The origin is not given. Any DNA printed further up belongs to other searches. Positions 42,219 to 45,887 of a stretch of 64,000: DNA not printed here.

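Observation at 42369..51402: Coupled SNF2-helicase/nuclease + Zn-ribbon DUF1156 methylase + DUF499 ATPase operon: candidate uncharacterised RM-like defence system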

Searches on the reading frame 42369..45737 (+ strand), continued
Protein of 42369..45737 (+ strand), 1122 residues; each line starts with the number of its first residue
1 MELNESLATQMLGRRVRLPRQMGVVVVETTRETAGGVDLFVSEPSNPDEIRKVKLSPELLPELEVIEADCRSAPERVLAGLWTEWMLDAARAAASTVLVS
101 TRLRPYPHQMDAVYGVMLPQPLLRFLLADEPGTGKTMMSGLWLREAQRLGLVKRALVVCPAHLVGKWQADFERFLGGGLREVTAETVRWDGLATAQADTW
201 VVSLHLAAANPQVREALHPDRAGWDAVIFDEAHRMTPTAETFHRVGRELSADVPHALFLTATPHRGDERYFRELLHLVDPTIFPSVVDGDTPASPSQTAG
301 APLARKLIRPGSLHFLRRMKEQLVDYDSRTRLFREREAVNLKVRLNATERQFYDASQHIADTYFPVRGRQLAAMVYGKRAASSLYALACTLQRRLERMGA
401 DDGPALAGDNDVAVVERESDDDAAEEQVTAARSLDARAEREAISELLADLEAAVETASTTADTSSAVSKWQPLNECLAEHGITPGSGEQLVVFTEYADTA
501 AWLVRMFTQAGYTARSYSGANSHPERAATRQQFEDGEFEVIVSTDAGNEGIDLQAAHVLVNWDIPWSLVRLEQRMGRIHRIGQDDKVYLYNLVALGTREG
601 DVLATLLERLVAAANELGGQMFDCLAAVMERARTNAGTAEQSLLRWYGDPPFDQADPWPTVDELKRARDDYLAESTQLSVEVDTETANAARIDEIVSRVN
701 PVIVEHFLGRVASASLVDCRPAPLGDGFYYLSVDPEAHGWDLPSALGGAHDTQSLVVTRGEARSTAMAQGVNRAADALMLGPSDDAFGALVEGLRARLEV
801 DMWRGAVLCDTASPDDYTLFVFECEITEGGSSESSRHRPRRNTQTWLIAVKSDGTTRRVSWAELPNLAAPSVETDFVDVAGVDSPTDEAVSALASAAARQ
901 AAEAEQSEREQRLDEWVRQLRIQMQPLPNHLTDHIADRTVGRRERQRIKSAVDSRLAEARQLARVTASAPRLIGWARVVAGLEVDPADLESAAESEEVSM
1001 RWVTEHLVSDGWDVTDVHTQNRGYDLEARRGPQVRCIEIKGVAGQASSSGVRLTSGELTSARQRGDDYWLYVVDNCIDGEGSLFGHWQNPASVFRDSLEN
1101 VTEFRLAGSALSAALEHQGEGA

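Call 82: fold_search(model_id=the predicted structure, library=pdb)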
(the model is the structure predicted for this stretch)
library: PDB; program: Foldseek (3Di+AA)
matches with E <= 10: 1179; with E <= 0.001: 167
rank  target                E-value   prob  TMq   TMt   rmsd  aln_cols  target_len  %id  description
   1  6bog_A                7.5e-21  1.00  0.25  0.28  28.5      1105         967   15  Crystal structure of RapA, a Swi2/Snf2 protein that recycles RNA polymerase during transcription (released 2017-12-13)
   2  8t0l_F                1.0e-19  1.00  0.23  0.25  27.6      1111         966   17  E. coli Sw2/Snf2 ATPase RapA bound to both ADP-AlF3 and reconstituted E. coli RNA polymerase post-termination complex  (released 2025-04-02)
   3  8spg                  6.1e-19  1.00  0.21  0.25  30.1      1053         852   16  Crystal structure of N-terminally truncated Escherichia coli RapA in complex with MgADP (released 2024-07-03)
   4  8so8                  2.2e-18  1.00  0.22  0.26  29.6      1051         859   15  Crystal structure of an N-terminally truncated variant of Escherichia coli RapA (released 2024-07-03)
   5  4s20_K                2.6e-13  1.00  0.22  0.24  29.3      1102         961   17  Structural basis for transcription reactivation by RapA (released 2015-02-04)
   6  9rl4_I                8.1e-10  1.00  0.17  0.23  32.1       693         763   15  Structure of BAF in complex with OCT4-SOX2-bound nucleosome - SHL-6 (released 2026-02-11)
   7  7vdt_A                1.3e-09  1.00  0.17  0.29  23.7       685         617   15  The motor-nucleosome module of human chromatin remodeling PBAF-nucleosome complex (released 2022-05-18)
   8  8v7l_W                1.8e-09  1.00  0.17  0.37  17.4       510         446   18  Cryo-EM structure of singly-bound SNF2h-nucleosome complex with SNF2h at inactive SHL2 (conformation 2) (released 2024-03-20)
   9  9jnu_K                2.3e-09  1.00  0.17  0.33  20.1       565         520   18  Structure of isw1-nucleosome complex in ADP state (released 2025-04-09)
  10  9jnz_K                2.5e-09  1.00  0.17  0.34  16.6       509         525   20  Structure of isw1-nucleosome complex in Apo state (released 2025-04-09)
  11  5hzr                  2.7e-09  1.00  0.15  0.30  17.5       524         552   15  Crystal structure of MtSnf2 (released 2016-07-20)
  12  9jnt_K                3.6e-09  1.00  0.17  0.34  17.1       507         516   17  Structure of isw1-nucleosome complex in ADP* state (released 2025-04-09)
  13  8v4y_W                4.0e-09  1.00  0.17  0.37  17.8       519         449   19  Cryo-EM structure of singly-bound SNF2h-nucleosome complex with SNF2h at inactive SHL2 (conformation 1) (released 2024-03-20)
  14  9gd3_W                4.8e-09  1.00  0.17  0.21  30.7       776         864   13  Structure of a mononucleosome bound by one copy of Chd1 with the DBD on the exit-side DNA. (released 2024-09-18)
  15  9jo5_K                5.6e-09  1.00  0.18  0.30  27.1       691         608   17  Structure of isw1-nucleosome complex in ADP-B state (released 2025-04-09)
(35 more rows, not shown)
